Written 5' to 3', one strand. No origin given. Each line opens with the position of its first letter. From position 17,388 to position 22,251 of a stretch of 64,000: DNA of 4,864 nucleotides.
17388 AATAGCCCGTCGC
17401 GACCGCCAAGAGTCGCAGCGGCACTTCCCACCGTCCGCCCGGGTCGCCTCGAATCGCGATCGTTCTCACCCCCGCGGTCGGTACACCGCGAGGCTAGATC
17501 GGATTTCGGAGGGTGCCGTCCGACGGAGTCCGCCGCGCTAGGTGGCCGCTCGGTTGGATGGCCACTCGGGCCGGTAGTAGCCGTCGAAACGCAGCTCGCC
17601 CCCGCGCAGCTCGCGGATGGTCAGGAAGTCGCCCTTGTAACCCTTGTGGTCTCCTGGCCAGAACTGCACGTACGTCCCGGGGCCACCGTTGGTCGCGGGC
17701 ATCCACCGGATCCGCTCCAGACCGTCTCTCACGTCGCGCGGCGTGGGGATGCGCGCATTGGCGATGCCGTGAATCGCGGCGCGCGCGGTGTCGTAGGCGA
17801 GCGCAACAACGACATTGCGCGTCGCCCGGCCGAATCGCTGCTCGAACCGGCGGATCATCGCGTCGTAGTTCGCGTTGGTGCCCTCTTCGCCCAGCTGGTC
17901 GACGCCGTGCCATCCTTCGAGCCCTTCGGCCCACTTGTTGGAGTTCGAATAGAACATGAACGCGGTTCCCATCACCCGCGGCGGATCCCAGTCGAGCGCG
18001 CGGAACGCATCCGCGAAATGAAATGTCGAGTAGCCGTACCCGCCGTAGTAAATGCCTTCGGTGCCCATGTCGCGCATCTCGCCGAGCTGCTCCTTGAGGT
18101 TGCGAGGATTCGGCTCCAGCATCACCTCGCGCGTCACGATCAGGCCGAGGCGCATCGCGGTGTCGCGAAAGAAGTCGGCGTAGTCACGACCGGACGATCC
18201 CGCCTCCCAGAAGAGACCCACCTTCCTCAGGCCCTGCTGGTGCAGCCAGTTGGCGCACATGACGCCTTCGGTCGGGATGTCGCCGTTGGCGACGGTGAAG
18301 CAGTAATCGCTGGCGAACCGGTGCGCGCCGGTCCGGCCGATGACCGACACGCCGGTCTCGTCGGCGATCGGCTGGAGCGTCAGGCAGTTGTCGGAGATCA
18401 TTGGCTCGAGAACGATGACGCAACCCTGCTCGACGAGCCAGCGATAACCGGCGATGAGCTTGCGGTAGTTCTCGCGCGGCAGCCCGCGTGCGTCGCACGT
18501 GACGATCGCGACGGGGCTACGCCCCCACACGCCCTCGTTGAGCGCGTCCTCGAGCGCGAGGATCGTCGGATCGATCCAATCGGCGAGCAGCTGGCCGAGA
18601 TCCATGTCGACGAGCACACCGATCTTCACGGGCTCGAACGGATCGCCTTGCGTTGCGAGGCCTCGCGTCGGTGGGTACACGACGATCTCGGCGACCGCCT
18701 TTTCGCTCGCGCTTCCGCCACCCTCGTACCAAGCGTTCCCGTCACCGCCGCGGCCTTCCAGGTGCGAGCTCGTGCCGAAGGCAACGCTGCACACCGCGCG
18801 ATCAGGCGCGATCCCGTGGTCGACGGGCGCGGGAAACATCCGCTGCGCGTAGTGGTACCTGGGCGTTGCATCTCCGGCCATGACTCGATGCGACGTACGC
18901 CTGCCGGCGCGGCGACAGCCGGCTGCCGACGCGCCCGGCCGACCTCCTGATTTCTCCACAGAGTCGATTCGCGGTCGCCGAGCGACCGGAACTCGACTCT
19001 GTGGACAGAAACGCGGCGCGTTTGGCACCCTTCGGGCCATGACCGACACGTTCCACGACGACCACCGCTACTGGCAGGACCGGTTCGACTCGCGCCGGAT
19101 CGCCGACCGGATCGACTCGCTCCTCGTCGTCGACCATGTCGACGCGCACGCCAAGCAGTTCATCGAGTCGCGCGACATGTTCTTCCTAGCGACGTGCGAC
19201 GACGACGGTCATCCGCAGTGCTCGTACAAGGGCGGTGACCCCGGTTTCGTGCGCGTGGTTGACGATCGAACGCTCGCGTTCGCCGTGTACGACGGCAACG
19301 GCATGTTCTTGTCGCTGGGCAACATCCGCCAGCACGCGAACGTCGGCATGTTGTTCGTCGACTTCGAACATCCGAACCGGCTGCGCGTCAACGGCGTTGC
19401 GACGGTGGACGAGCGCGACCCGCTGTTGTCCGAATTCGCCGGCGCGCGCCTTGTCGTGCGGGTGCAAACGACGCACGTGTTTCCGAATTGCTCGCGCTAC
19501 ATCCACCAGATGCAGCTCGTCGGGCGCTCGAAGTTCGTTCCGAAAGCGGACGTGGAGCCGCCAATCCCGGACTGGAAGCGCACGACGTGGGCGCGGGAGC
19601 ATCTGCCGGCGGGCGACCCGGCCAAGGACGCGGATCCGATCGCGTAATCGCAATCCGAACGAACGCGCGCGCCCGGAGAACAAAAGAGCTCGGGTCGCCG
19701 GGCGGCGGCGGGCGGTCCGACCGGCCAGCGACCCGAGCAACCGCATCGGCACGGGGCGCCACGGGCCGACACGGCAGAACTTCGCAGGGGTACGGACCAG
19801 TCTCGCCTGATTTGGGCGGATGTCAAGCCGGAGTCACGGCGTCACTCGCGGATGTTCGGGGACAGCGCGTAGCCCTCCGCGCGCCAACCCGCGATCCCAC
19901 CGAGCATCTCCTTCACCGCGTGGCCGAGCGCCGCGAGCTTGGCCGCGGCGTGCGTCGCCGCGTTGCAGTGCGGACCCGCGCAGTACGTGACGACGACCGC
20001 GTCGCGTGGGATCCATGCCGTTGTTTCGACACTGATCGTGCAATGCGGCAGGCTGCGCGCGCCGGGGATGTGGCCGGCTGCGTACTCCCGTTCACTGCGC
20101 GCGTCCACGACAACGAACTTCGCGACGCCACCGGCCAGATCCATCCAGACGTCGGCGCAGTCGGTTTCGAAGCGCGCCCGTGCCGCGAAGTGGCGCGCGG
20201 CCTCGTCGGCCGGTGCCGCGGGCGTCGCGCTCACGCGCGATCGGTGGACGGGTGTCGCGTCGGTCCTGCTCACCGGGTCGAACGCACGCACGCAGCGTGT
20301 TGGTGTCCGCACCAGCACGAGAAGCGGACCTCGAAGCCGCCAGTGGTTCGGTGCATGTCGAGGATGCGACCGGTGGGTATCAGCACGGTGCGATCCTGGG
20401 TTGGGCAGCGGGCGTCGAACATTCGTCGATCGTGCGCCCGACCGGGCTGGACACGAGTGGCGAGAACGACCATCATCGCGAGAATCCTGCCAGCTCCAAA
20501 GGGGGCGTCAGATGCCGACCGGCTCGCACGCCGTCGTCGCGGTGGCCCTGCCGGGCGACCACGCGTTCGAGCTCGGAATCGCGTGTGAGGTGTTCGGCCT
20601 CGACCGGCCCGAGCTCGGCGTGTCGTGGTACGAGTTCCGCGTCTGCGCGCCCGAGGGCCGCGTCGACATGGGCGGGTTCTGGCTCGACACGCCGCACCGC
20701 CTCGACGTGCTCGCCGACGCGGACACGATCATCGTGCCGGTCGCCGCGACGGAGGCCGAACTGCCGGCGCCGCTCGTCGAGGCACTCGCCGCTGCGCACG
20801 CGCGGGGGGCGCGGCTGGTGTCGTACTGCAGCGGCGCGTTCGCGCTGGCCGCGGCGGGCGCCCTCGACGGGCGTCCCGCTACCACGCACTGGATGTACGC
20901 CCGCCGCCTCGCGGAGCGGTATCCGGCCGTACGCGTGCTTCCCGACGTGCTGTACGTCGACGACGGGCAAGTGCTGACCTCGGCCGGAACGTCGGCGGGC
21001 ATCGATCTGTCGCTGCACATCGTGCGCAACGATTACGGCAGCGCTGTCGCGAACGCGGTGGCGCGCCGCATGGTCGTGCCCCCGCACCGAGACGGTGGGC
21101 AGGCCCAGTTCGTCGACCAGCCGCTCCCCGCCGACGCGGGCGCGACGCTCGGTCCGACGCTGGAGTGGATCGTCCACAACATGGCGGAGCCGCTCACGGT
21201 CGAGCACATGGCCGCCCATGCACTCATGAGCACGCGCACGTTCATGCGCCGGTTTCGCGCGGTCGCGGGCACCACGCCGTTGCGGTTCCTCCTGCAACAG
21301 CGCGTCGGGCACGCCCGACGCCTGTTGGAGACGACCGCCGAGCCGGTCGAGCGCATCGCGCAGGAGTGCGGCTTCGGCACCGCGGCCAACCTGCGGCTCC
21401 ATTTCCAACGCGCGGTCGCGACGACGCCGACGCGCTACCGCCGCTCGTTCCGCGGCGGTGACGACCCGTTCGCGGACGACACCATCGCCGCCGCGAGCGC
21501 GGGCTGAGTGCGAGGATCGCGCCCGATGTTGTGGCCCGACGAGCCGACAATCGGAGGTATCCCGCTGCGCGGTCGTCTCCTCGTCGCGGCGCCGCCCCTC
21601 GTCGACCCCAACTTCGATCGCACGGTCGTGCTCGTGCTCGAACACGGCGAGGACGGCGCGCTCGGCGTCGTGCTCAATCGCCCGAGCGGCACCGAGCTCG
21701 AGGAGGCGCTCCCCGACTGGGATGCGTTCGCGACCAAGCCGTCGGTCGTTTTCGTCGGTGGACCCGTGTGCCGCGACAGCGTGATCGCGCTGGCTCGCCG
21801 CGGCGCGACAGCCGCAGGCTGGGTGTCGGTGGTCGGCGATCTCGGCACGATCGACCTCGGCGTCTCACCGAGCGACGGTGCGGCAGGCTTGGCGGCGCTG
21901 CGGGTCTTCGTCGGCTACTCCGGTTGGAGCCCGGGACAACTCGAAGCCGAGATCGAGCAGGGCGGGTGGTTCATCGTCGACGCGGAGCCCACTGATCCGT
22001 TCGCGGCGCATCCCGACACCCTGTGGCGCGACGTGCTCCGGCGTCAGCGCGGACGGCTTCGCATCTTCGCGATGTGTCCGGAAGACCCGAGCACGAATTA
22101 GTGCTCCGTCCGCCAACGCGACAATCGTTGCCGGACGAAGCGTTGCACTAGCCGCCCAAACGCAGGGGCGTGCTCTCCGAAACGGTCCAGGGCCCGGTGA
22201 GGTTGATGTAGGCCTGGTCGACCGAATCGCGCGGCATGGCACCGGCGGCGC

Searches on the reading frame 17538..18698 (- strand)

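Call 82: search_protein_families(library=pfam, proteins=[window:17538-18698:-], max_evalue=0.00001)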
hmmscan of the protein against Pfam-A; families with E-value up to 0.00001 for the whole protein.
window:17538-18698:- (386 aa): 1 family
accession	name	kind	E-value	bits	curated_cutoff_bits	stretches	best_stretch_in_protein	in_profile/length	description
PF13458.12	Peripla_BP_6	-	4.4e-26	92.8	31.7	1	23-352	1-328/343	Periplasmic binding protein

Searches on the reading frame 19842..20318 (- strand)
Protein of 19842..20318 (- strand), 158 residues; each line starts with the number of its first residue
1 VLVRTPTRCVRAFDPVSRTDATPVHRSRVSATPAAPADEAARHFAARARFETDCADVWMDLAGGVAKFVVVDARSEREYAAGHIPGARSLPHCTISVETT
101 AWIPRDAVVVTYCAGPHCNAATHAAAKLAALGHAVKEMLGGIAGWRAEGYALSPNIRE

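Call 82: search_protein_families(library=pfam, proteins=[window:19842-20318:-], max_evalue=0.00001)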
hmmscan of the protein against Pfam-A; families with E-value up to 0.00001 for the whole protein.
window:19842-20318:- (158 aa): 1 family
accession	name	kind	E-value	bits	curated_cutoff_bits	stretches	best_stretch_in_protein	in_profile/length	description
PF00581.25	Rhodanese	-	5e-14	53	22.2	1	67-148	13-102/102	Rhodanese-like domain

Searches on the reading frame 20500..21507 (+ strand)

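Call 82: search_protein_families(library=pfam, proteins=[window:20500-21507:+], max_evalue=0.00001)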
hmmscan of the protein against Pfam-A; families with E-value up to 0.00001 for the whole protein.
window:20500-21507:+ (335 aa): 3 families
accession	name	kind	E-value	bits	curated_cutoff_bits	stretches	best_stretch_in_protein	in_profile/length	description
PF12833.13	HTH_18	-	1.2e-19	70.7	33.6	1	237-315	1-79/80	Helix-turn-helix domain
PF00165.29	HTH_AraC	-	3.6e-10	40.2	26.6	1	226-264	3-41/42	Bacterial regulatory helix-turn-helix proteins, AraC family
PF01965.30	DJ-1_PfpI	-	7.2e-10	39.4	26.6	1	73-176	61-164/165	DJ-1/PfpI family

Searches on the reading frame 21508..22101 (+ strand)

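Call 82: search_protein_families(library=pfam, proteins=[window:21508-22101:+], max_evalue=0.00001)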
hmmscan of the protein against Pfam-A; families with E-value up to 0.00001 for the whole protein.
window:21508-22101:+ (197 aa): 1 family
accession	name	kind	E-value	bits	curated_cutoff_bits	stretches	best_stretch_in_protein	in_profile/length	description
PF02622.21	DUF179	-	9.8e-37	126.8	27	1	29-179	1-155/157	AlgH-like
